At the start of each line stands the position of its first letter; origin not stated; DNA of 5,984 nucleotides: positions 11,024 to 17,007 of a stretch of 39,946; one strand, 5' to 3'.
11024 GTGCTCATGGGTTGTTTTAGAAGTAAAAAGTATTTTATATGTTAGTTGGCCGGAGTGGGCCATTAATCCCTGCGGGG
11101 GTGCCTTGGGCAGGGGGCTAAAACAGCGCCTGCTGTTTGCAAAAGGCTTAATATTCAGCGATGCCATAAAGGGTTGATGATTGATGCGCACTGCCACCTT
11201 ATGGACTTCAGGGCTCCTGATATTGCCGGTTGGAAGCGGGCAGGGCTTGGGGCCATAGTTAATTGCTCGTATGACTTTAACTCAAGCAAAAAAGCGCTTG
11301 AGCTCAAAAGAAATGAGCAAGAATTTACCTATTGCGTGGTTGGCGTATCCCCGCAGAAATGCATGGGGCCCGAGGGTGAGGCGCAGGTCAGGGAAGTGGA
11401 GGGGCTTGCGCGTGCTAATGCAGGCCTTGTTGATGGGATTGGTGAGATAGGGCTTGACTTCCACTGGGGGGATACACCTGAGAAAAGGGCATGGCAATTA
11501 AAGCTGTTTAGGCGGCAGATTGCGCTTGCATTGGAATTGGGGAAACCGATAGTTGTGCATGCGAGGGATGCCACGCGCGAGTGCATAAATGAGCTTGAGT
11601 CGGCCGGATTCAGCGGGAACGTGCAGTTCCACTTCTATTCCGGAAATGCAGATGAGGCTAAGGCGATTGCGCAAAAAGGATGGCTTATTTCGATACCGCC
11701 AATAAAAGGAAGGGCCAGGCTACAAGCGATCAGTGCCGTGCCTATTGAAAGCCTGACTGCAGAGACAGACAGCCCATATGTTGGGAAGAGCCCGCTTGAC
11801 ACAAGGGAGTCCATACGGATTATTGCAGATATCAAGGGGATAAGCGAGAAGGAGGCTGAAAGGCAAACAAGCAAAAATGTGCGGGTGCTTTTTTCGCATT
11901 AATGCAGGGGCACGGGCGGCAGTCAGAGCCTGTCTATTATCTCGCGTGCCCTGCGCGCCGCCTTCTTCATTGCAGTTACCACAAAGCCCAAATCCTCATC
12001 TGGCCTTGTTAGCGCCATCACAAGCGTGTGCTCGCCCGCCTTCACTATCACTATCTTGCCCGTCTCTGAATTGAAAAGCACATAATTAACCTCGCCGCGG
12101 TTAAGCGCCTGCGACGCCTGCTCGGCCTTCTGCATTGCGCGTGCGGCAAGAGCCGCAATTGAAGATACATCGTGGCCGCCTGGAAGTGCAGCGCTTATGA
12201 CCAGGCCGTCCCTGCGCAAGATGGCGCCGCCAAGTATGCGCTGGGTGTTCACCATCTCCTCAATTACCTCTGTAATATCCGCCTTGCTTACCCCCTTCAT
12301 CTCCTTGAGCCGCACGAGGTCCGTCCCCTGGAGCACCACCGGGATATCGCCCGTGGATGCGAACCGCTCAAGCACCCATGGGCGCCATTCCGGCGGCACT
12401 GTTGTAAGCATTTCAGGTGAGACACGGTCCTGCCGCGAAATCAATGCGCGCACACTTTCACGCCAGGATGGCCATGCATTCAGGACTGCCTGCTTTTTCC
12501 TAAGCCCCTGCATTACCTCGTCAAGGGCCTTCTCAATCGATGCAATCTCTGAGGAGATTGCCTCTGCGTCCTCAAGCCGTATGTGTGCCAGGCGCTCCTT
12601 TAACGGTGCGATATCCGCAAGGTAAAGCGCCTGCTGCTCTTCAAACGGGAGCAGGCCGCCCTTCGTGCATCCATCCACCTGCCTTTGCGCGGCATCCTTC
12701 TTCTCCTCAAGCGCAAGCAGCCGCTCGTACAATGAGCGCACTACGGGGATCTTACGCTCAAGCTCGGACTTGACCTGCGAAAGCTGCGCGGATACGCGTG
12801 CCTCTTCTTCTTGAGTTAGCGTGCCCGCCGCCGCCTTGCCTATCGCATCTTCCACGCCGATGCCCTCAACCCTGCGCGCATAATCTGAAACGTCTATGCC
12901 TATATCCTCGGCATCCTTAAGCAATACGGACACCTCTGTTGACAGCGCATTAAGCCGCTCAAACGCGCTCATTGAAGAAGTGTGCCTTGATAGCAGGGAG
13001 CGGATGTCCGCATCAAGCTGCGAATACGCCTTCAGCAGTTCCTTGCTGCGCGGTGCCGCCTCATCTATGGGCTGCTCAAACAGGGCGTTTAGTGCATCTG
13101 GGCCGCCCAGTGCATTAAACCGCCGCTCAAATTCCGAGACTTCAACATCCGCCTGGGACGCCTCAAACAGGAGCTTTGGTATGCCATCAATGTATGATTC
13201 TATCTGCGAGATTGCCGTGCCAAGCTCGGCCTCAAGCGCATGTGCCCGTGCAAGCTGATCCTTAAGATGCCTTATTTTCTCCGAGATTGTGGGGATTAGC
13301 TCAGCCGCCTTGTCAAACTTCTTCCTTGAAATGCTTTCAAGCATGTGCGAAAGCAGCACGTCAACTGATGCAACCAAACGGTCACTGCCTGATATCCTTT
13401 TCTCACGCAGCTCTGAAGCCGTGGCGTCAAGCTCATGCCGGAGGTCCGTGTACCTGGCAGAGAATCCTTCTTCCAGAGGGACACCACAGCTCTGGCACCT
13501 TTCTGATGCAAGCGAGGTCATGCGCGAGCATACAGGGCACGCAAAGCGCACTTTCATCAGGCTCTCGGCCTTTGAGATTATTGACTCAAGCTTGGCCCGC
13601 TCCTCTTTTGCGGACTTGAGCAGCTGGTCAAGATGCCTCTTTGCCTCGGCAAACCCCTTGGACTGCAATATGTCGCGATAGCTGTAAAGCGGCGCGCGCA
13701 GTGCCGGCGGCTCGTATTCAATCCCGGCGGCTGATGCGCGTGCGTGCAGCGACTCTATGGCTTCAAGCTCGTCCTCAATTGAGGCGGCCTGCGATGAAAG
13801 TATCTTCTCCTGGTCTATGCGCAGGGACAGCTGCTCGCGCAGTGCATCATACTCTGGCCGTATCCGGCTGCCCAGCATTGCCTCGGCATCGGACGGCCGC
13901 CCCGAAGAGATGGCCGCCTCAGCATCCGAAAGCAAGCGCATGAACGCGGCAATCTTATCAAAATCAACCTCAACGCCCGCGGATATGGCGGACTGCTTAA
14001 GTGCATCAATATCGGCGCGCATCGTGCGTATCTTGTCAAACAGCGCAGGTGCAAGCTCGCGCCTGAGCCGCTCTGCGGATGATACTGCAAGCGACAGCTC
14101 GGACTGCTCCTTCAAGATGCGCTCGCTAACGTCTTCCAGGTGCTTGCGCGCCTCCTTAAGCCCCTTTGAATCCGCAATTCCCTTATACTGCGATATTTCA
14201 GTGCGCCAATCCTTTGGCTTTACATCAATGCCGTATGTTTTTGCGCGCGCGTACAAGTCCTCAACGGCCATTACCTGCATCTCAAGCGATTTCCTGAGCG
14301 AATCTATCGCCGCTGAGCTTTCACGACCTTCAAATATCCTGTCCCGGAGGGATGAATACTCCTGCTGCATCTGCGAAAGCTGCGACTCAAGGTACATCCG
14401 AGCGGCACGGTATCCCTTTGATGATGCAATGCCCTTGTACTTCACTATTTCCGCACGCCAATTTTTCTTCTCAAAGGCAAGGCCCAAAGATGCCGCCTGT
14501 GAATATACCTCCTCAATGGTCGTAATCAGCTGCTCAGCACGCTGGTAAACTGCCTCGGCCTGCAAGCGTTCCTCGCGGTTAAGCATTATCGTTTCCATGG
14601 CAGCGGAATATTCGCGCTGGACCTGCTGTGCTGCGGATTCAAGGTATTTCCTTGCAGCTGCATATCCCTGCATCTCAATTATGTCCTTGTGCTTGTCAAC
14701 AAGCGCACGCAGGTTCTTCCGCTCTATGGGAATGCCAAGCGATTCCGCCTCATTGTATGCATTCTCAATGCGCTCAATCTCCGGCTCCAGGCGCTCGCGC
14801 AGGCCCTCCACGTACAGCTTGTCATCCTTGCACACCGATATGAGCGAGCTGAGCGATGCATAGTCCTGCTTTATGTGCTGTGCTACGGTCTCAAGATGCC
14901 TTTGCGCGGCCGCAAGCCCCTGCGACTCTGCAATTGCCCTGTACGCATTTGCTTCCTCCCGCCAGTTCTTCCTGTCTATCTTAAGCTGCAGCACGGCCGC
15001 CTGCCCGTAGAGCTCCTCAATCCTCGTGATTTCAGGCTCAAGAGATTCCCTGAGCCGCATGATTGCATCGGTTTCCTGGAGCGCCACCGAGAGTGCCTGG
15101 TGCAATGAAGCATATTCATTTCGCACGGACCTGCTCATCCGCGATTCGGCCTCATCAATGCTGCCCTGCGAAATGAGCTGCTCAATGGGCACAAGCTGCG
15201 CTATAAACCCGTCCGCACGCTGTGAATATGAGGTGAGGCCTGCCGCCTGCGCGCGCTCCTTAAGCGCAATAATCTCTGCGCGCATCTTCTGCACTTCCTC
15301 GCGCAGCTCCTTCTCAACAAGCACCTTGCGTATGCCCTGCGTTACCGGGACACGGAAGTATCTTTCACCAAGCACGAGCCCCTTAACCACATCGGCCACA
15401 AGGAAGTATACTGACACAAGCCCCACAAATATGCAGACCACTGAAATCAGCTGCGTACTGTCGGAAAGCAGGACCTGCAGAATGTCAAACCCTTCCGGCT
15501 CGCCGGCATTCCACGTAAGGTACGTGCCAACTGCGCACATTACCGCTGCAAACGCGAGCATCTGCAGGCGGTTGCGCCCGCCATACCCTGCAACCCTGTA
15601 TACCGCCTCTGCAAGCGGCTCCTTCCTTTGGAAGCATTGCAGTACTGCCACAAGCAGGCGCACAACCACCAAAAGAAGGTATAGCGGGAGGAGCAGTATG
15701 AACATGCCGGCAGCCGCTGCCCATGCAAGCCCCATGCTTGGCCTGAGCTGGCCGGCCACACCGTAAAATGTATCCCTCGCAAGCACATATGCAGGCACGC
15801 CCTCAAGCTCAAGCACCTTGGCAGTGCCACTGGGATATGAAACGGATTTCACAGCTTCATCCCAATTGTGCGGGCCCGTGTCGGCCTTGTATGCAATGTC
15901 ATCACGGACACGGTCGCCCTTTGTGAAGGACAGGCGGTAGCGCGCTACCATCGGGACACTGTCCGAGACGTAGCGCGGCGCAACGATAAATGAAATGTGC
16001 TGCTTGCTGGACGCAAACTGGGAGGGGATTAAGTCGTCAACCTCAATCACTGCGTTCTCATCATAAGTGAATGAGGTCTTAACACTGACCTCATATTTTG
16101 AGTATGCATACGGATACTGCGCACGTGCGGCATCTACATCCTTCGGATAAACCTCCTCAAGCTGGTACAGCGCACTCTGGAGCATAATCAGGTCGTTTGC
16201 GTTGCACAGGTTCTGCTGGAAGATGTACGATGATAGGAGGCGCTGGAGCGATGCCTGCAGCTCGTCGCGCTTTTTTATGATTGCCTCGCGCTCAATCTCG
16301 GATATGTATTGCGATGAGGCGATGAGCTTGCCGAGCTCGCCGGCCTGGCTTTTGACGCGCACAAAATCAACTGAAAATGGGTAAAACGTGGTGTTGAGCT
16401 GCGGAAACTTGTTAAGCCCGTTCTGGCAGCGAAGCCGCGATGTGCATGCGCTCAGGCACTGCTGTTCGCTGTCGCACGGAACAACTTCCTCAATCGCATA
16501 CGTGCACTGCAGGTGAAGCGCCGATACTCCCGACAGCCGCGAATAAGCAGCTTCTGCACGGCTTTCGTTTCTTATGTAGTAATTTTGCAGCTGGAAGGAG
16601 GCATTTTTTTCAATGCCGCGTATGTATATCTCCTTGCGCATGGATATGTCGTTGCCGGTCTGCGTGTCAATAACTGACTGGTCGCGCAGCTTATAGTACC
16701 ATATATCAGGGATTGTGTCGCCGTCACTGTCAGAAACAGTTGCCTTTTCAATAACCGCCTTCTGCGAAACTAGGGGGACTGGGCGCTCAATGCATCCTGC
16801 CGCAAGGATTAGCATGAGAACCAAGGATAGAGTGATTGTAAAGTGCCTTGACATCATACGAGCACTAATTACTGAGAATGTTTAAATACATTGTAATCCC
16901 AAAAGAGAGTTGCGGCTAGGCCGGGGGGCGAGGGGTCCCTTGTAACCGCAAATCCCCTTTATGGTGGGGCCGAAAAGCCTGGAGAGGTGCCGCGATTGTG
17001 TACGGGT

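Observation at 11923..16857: Giant lipobox/TM protein fusing an extracytoplasmic domain, ~1000 aa of helical repeats, a zinc ribbon and a Roadblock/LC7 domain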

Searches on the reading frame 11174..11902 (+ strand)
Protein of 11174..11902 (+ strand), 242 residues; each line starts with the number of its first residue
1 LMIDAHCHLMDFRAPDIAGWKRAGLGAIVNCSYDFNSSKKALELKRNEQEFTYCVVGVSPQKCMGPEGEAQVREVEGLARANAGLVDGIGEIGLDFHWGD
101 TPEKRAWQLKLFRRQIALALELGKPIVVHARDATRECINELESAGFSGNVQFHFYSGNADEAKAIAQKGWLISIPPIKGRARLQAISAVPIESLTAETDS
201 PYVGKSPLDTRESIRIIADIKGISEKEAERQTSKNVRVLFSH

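Call 7: search_protein_families(library=pfam, proteins=[window:11174-11902:+], max_evalue=0.01)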
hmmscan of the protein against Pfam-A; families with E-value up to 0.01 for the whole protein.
window:11174-11902:+ (242 aa): 1 family
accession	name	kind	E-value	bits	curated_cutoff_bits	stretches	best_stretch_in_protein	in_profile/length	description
PF01026.27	TatD_DNase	-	2.9e-50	171.5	27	1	3-241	1-253/253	TatD related DNase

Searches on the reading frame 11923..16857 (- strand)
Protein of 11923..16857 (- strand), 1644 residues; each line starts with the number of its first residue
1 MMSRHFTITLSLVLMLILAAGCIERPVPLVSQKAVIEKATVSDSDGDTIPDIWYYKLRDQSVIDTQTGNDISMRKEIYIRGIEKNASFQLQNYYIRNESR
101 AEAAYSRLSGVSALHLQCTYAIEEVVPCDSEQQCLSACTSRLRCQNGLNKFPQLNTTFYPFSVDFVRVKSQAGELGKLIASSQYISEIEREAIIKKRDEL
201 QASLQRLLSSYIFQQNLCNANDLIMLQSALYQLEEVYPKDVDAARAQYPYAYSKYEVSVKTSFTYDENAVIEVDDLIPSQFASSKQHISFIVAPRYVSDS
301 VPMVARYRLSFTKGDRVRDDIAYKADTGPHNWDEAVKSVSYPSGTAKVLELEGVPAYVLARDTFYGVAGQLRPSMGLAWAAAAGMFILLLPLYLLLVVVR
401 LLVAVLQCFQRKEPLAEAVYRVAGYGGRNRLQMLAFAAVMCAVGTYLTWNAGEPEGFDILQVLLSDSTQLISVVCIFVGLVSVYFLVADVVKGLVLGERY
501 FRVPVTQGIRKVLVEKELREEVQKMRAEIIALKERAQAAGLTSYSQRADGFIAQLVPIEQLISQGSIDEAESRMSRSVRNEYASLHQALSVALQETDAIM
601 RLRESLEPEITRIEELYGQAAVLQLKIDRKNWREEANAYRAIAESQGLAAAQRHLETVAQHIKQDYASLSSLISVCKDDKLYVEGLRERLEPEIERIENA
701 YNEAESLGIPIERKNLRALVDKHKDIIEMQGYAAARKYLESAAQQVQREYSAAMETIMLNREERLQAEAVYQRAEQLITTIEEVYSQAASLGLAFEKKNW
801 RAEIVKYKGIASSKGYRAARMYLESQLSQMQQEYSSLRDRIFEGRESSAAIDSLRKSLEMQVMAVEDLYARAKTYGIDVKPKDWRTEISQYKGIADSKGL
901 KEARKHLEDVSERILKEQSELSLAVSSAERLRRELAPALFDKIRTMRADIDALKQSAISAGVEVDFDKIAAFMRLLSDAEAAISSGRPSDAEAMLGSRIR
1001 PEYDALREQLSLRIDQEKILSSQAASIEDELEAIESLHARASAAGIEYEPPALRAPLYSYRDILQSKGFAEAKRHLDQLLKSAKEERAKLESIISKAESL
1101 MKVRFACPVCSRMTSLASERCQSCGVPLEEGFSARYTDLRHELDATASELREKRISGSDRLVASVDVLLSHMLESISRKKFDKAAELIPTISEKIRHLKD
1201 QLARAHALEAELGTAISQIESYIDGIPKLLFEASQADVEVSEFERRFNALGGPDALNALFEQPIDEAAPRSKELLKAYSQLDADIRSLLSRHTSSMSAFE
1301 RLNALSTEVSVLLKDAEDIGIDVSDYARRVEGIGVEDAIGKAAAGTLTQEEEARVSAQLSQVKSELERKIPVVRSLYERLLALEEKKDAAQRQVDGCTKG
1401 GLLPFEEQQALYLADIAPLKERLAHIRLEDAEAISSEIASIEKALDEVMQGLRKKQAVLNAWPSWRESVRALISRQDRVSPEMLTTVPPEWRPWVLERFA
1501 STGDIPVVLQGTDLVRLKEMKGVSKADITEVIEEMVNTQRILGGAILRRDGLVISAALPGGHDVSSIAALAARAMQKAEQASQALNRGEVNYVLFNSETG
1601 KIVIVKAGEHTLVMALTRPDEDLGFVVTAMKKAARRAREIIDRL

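Call 5: search_protein_families(library=pfam, proteins=[window:11923-16857:-], max_evalue=1)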
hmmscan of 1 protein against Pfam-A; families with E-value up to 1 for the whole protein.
window:11923-16857:- (1644 aa): 9 families
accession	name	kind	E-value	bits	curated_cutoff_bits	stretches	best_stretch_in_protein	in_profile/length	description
PF03259.23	Robl_LC7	-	8.6e-11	41.9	23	1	1529-1612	3-86/91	Roadblock/LC7 domain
PF21020.4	Spectrin_4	-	0.024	15.3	24.2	1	914-995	5-82/100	Spectrin-like repeat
PF14363.11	AAA_assoc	-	0.041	14.7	26.4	1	794-832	19-57/96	Domain associated at C-terminal with AAA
PF18912.6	DZR_2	-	0.071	13.4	27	1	1105-1131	22-49/56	Double zinc ribbon domain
PF11857.13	DUF3377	-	0.074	13.4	26.5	1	385-414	29-57/72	Domain of unknown function (DUF3377)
PF15821.10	DUF4709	-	0.13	13.2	27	0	724-788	24-90/110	Domain of unknown function (DUF4709)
PF12534.13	Pannexin_like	-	0.54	9.7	25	0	739-783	220-262/346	Pannexin-like TM region of LRRC8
PF18489.6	Alpha_Helical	-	0.71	10.5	32.4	0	175-233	20-78/127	Alpha helical domain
PF07765.17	KIP1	-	0.94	10.1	33.9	1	736-791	13-69/74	KIP1-like protein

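Call 6: search_protein_families(library=ncbifam, proteins=[window:11923-16857:-], max_evalue=1)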
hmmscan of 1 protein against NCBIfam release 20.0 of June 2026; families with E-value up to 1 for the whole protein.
window:11923-16857:- (1644 aa): 3 families
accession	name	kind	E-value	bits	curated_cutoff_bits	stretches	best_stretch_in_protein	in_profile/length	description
NF045487.1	ASRP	equivalog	0.025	13.2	300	3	816-955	123-256/593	archaea-specific SMC-related protein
NF049953.1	ribbon_DG_selen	exception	0.082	12.8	130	1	1107-1170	8-68/172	zinc ribbon-containing (seleno)protein DG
TIGR02168.1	SMC_prok_B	equivalog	0.084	10.6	567.35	1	1264-1473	681-891/1181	chromosome segregation protein SMC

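Call 9: find_homologous_proteins(query=window:11923-16857:-, max_evalue=0.001)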
Query window:11923-16857:- (1644 aa): 11 proteins with E <= 0.001 among 8000 candidates.
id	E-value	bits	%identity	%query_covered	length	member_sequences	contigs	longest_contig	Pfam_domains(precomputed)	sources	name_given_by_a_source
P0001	0.0e+0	3536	100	100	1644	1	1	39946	PF03259.24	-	-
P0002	0.0e+0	2746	76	99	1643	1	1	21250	PF03259.24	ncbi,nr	ncbi:MAG: roadblock/LC7 domain-containing protein [Candidatus Micrarchaeota archaeon]|nr:roadblock/L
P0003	0.0e+0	1600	39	56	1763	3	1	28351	PF18912.7,PF03259.24,PF12773.14,PF25164.2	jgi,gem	-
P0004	0.0e+0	1184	45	43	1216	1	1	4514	PF03259.24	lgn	-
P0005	0.0e+0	1118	44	43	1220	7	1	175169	PF03259.24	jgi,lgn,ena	-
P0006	0.0e+0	1116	46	43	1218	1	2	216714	PF03259.24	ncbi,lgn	ncbi:MAG: roadblock/LC7 domain-containing protein [Candidatus Micrarchaeia archaeon]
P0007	0.0e+0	1113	44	43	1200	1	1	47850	PF03259.24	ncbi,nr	ncbi:MAG: roadblock/LC7 domain-containing protein [Candidatus Micrarchaeota archaeon]|nr:roadblock/L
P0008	0.0e+0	1093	40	43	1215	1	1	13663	PF03259.24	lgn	-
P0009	0.0e+0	1062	36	53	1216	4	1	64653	PF03259.24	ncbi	ncbi:MAG: roadblock/LC7 domain-containing protein [Candidatus Micrarchaeia archaeon]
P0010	1.5e-239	816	36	46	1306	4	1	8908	-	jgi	jgi:predicted regulator of Ras-like GTPase activity (Roadblock/LC7/MglB family)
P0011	1.5e-235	803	35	45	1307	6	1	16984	PF03259.24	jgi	-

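Call 22: find_encoding_contigs(protein=P0005, flank=10000, max_places=3)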
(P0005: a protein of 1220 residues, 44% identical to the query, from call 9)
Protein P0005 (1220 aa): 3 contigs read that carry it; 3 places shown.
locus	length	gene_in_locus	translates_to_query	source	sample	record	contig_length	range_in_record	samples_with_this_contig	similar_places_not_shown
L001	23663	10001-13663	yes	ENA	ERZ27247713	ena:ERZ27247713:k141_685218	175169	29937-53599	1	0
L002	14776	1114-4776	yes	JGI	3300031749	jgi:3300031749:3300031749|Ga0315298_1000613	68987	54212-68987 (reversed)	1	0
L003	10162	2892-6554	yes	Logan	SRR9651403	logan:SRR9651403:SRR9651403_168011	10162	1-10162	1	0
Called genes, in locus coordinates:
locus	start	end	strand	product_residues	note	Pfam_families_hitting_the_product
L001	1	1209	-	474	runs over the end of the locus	PF00364:Biotin_lipoyl, PF25997:BSH_YhbJ (weak), PF25917:BSH_RND (faint), PF02817:E3_binding, PF00198:2-oxoacid_dh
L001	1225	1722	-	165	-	-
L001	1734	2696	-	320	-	PF02779:Transket_pyr, PF02780:Transketolase_C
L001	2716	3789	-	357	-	PF00676:E1_dh, PF13292:DXP_synthase_N (faint)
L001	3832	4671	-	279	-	PF04055:Radical_SAM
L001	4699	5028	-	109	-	PF00462:Glutaredoxin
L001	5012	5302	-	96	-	PF01022:HTH_5, PF12840:HTH_20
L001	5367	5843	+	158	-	PF00383:dCMP_cyt_deam_1, PF14437:MafB19-deam, PF14439:Bd3614-deam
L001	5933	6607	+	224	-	-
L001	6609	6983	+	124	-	-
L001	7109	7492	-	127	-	PF01842:ACT, PF13291:ACT_4 (faint), PF13840:ACT_7 (faint), PF19571:ACT_8, PF22468:ACT_9 (faint), PF22629:ACT_AHAS_ss, PF01842:ACT (weak)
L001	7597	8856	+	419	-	PF05221:AdoHcyase, PF02826:2-Hacid_dh_C, PF00670:AdoHcyase_NAD, PF07991:KARI_N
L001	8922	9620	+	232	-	-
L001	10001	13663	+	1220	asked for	PF03259:Robl_LC7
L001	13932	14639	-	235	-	PF01026:TatD_DNase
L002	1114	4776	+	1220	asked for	PF03259:Robl_LC7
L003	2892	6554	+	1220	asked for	PF03259:Robl_LC7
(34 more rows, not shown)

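Call 23: find_encoding_contigs(protein=P0006, flank=10000, max_places=2)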
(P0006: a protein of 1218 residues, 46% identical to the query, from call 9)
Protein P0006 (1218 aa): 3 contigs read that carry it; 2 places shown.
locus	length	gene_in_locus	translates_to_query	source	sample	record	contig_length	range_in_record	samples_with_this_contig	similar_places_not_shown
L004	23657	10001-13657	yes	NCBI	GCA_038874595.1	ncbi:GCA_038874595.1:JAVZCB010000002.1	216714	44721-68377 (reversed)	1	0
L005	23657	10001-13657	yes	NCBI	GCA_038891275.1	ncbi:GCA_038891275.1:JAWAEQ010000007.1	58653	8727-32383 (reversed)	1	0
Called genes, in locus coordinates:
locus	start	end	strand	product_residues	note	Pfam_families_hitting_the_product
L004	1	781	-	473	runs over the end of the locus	PF01134:GIDA, PF03486:HI0933_like (weak), PF04820:Trp_halogenase (weak), PF07992:Pyr_redox_2, PF12831:FAD_oxidored (weak), PF13738:Pyr_redox_3, PF00070:Pyr_redox, PF02852:Pyr_redox_dim, +4 more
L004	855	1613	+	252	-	-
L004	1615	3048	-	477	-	PF00364:Biotin_lipoyl, PF25997:BSH_YhbJ (weak), PF25917:BSH_RND (faint), PF02817:E3_binding, PF00198:2-oxoacid_dh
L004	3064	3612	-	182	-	PF01988:VIT1 (faint)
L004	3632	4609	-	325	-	PF02779:Transket_pyr, PF02780:Transketolase_C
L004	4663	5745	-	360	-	PF00676:E1_dh, PF02775:TPP_enzyme_C (weak), PF13292:DXP_synthase_N (weak)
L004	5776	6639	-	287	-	PF04055:Radical_SAM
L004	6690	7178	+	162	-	PF00383:dCMP_cyt_deam_1, PF14437:MafB19-deam, PF14439:Bd3614-deam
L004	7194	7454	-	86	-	PF00462:Glutaredoxin, PF13417:GST_N_3 (weak)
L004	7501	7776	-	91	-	PF12840:HTH_20, PF13412:HTH_24, PF01022:HTH_5, PF12802:MarR_2 (weak)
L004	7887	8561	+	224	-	-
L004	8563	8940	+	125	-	-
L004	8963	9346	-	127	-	PF01709:Transcrip_reg (faint), PF01842:ACT, PF13291:ACT_4 (weak), PF13840:ACT_7 (faint), PF19571:ACT_8, PF22468:ACT_9 (faint), PF22629:ACT_AHAS_ss, PF01842:ACT (weak)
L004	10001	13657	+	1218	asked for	PF03259:Robl_LC7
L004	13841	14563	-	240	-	PF01026:TatD_DNase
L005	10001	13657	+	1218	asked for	PF03259:Robl_LC7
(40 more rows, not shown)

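Call 81: search_protein_families(library=padloc, proteins=[window:11923-16857:-], max_evalue=0.01)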
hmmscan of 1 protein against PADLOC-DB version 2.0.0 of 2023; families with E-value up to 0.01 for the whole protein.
window:11923-16857:- (1644 aa): 1 family
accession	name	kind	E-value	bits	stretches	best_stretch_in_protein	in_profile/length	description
PDLC03859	LmuB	-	0.00016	19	1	910-1304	184-470/611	-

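Call 82: search_protein_families(library=phrogs, proteins=[window:11923-16857:-], max_evalue=0.01)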
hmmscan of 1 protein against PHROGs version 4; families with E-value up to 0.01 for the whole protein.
window:11923-16857:- (1644 aa): 1 family
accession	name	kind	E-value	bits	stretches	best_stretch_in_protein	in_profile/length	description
phrog_77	-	DNA, RNA and nucleotide metabolism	4.5e-06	26.4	1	898-1311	481-774/967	SbcC-like subunit of palindrome specific endonuclease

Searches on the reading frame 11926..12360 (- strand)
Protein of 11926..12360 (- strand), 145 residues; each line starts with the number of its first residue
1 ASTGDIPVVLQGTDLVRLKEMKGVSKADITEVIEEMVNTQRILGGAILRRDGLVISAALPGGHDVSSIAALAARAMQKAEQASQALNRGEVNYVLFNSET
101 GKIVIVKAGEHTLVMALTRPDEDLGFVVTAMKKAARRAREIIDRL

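Call 83: find_homologous_proteins(query=window:11926-12360:-, max_evalue=0.001)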
Query window:11926-12360:-: 562 candidates shared short words with the query, none scored E <= 0.001.
